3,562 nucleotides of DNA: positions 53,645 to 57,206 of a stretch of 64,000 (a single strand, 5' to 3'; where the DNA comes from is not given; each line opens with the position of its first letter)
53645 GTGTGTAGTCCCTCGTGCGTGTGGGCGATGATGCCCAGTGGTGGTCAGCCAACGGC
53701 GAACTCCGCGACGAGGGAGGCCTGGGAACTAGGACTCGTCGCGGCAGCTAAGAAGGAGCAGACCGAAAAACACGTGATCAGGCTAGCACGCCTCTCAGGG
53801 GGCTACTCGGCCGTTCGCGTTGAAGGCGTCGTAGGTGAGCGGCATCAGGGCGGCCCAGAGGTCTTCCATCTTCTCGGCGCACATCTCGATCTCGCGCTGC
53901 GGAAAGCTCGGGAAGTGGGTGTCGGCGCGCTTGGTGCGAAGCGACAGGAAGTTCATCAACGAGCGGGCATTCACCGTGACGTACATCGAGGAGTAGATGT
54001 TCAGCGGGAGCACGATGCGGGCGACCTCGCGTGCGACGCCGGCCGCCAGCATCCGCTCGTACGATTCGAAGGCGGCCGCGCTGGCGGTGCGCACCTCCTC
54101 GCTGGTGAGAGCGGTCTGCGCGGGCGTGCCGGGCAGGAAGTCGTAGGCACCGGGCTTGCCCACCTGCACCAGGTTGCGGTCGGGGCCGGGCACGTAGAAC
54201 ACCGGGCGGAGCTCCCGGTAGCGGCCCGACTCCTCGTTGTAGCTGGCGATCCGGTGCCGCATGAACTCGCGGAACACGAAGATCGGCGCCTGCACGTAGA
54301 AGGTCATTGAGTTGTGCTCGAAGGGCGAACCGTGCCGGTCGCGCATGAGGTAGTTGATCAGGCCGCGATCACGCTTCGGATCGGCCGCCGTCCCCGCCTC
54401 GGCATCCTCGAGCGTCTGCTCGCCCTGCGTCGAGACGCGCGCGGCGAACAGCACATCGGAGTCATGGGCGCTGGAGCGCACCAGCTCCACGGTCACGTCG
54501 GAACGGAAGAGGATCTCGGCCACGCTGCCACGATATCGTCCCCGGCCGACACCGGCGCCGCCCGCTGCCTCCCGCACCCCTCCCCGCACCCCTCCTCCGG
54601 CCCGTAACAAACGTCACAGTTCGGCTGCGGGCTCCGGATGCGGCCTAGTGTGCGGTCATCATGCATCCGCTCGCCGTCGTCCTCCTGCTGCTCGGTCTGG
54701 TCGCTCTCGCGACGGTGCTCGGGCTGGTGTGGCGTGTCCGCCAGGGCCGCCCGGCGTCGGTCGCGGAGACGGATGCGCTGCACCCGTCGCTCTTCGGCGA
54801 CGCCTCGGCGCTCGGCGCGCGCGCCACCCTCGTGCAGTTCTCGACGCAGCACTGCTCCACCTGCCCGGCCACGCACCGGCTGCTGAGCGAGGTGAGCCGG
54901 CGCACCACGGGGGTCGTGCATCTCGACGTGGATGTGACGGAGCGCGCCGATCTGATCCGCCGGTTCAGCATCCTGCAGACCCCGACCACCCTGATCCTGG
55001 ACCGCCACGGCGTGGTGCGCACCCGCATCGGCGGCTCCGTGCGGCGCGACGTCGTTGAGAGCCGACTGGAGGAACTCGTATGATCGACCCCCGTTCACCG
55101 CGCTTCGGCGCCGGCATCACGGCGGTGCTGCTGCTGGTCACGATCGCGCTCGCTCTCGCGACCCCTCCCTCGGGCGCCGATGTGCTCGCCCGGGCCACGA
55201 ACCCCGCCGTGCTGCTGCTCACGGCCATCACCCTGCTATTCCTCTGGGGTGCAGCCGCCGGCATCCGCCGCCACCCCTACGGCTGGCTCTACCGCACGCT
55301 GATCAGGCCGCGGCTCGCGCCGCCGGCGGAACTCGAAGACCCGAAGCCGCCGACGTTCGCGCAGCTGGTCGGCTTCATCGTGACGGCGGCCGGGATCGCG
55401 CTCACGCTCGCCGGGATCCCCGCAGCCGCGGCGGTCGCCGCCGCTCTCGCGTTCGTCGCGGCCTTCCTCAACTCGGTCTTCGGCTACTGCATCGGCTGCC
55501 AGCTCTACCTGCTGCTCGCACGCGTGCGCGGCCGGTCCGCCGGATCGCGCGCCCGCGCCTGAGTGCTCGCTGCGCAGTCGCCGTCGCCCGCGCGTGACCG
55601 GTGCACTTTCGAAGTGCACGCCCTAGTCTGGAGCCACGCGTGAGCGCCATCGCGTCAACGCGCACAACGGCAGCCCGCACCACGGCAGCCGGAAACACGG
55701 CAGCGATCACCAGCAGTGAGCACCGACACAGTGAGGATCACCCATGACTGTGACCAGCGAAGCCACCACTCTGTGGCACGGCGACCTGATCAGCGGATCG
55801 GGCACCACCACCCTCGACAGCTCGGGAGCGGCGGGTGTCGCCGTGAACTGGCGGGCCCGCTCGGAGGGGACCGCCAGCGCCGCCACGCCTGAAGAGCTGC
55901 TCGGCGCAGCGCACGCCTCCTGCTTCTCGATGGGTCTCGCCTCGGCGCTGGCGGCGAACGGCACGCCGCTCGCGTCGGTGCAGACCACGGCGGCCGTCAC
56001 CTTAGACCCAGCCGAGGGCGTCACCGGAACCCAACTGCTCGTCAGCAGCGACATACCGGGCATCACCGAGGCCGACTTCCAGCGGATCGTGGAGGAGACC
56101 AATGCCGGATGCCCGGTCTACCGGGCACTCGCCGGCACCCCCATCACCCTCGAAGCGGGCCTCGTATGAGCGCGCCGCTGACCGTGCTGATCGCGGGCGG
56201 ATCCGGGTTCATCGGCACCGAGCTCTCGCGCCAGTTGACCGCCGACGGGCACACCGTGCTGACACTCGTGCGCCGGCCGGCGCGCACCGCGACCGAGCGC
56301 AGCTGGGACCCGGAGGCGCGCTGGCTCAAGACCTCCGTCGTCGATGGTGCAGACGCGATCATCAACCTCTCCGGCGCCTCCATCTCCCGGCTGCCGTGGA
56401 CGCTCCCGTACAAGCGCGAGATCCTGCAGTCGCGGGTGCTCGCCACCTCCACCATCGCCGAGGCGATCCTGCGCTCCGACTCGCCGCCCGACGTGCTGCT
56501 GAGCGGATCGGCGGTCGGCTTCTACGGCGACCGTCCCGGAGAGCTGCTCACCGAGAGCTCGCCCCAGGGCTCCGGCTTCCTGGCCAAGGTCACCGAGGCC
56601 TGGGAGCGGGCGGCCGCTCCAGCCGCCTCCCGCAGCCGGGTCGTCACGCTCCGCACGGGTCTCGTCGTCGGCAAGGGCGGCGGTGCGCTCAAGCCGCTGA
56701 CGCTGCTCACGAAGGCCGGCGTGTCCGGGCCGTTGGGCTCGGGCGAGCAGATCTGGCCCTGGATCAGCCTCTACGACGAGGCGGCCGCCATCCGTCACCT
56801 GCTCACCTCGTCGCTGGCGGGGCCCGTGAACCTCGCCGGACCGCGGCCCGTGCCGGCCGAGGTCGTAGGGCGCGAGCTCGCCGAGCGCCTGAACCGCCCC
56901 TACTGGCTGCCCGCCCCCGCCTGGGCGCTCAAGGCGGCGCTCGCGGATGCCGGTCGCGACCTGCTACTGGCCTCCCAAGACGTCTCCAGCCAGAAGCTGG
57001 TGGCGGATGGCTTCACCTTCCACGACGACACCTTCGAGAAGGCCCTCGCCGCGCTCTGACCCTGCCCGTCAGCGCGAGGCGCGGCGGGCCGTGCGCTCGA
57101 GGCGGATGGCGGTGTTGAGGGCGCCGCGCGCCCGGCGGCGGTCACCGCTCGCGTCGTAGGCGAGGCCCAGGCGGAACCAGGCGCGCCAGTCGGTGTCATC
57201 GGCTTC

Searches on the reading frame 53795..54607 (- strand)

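Call 78: search_protein_families(library=pfam, proteins=[window:53795-54607:-], max_evalue=0.00001)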
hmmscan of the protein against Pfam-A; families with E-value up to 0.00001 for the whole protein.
window:53795-54607:- (270 aa): 1 family
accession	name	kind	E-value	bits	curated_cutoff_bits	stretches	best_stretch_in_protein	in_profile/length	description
PF02511.20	Thy1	-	4.8e-50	170.4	24.8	1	42-256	2-190/191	Thymidylate synthase complementing protein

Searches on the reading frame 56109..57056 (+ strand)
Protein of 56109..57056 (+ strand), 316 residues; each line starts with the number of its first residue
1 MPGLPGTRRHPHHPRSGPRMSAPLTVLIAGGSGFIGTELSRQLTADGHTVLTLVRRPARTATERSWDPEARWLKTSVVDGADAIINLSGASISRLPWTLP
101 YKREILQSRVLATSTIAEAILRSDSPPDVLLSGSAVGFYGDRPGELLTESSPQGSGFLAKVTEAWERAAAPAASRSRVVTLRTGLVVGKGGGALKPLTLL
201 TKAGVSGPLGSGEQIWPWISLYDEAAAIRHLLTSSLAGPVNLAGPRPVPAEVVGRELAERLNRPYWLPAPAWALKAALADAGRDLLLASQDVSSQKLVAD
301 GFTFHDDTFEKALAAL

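Call 78: search_protein_families(library=pfam, proteins=[window:56109-57056:+], max_evalue=0.00001)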
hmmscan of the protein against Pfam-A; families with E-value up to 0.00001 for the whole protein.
window:56109-57056:+ (316 aa): 2 families
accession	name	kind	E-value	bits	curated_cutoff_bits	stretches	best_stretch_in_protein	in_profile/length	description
PF01370.27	Epimerase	-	2.2e-18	67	20.9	1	26-236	1-229/240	NAD dependent epimerase/dehydratase family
PF08338.16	DUF1731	-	1.1e-12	47.9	27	1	269-316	1-47/47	Domain of unknown function (DUF1731)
